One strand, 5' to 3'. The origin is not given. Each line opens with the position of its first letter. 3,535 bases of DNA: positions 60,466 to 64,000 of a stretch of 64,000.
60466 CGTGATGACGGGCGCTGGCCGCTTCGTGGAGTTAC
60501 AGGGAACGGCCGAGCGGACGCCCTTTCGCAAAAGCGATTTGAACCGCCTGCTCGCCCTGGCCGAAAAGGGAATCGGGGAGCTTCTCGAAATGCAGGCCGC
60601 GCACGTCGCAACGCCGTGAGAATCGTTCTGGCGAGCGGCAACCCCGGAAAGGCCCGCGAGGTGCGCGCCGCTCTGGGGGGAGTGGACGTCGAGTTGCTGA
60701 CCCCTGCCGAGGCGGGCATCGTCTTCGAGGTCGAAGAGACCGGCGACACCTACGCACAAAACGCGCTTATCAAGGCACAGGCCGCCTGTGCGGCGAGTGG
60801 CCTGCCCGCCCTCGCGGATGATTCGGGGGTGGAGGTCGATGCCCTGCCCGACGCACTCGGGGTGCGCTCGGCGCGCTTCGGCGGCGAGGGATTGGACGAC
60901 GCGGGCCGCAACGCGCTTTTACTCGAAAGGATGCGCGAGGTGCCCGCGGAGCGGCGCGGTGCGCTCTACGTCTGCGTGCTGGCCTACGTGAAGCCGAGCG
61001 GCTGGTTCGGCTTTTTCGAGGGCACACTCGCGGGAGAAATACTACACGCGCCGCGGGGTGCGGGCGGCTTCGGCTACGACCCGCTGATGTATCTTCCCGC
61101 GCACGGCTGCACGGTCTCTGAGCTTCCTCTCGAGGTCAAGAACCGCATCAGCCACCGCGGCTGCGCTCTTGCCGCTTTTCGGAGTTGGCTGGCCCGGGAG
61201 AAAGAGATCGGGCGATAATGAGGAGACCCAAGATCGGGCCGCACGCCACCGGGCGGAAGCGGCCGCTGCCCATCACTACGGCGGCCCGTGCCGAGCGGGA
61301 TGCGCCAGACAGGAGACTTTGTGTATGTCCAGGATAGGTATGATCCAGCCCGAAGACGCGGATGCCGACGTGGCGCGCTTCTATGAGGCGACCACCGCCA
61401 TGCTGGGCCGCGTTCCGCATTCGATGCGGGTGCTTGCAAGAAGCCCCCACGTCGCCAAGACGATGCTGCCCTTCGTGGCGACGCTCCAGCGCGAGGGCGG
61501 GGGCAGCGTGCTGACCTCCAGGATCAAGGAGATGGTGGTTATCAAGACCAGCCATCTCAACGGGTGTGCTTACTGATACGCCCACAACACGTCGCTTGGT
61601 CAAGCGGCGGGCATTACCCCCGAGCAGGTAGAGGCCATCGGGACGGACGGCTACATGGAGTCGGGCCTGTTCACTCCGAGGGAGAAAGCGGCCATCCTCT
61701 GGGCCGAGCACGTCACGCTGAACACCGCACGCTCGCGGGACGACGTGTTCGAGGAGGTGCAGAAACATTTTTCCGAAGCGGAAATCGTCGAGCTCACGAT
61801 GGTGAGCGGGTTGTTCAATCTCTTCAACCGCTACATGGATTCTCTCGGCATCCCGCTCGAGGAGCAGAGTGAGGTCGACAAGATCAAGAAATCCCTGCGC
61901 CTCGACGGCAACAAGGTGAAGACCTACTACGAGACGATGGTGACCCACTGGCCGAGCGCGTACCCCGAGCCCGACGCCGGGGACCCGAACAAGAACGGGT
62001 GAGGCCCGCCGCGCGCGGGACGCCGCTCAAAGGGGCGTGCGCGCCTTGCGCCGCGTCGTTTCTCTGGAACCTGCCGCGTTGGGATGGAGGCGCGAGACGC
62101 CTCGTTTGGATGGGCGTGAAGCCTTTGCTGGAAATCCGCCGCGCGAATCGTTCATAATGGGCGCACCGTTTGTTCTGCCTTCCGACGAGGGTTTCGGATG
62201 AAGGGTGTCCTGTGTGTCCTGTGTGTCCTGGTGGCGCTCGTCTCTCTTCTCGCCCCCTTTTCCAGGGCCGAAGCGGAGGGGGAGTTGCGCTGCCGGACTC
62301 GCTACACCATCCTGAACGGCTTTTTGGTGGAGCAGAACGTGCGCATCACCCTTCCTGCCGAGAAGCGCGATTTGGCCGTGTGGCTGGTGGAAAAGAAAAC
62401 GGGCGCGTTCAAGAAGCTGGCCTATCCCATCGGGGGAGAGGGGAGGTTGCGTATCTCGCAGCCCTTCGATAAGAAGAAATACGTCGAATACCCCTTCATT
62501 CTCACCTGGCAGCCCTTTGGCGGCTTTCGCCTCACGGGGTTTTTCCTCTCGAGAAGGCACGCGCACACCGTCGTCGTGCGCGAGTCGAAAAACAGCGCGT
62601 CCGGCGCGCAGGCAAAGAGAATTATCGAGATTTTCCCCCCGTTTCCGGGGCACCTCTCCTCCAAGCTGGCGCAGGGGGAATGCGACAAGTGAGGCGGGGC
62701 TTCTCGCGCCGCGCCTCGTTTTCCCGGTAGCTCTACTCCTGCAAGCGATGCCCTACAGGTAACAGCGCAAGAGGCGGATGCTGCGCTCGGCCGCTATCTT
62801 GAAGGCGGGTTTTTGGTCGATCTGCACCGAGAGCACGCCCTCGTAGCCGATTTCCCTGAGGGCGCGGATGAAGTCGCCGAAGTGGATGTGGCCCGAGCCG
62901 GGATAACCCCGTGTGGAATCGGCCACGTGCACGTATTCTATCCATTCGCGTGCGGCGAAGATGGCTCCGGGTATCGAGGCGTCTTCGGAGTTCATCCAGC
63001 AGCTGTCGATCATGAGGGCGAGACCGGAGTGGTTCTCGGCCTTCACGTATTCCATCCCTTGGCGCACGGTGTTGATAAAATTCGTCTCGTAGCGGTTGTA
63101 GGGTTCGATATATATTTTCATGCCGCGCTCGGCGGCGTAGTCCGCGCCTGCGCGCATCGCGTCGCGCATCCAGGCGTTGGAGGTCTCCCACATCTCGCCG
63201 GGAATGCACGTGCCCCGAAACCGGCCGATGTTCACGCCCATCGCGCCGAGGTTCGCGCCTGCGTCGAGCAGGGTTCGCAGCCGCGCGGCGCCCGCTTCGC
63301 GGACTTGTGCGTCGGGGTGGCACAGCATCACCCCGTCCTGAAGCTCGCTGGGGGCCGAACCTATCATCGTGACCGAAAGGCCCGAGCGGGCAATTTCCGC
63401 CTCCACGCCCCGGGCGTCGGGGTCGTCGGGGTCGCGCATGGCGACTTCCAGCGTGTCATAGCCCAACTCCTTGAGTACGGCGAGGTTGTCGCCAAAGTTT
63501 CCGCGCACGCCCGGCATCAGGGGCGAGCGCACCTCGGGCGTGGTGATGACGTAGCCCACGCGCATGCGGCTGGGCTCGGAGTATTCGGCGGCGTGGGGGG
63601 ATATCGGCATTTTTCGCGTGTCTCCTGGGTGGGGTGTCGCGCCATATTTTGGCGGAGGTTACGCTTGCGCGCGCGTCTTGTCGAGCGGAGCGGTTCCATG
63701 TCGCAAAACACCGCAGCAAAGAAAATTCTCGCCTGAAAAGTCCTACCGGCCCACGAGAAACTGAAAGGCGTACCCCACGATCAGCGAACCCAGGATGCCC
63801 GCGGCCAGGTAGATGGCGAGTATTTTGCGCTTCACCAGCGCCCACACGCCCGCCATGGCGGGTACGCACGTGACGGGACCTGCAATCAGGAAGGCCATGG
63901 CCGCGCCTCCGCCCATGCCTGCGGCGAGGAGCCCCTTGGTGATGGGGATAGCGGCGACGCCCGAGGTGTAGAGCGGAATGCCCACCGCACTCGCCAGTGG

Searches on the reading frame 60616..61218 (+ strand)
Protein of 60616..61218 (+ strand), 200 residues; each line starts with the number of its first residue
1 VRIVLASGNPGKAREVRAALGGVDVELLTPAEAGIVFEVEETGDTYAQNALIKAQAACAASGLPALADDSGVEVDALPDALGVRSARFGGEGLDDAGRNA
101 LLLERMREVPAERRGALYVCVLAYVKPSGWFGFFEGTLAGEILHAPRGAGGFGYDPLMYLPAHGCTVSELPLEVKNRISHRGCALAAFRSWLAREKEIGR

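Call 22: search_protein_families(library=pfam, proteins=[window:60616-61218:+], max_evalue=0.00001)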
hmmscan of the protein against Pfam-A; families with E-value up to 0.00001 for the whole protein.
window:60616-61218:+ (200 aa): 1 family
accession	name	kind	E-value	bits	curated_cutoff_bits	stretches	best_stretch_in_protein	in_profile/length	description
PF01725.21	Ham1p_like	-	1.8e-57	194.7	22.5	1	3-191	1-186/186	Ham1 family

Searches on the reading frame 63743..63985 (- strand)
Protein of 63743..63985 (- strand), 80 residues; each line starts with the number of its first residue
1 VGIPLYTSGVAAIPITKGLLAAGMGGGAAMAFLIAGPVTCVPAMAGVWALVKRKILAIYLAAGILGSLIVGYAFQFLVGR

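Call 68: search_protein_families(library=pfam, proteins=[window:63743-63985:-], max_evalue=0.1)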
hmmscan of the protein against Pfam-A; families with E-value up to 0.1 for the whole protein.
window:63743-63985:- (80 aa): 1 family
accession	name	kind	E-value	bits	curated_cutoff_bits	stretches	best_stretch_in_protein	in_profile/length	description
PF03773.19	ArsP_1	-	9.4e-10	38.5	32.3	1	10-77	67-134/294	Predicted permease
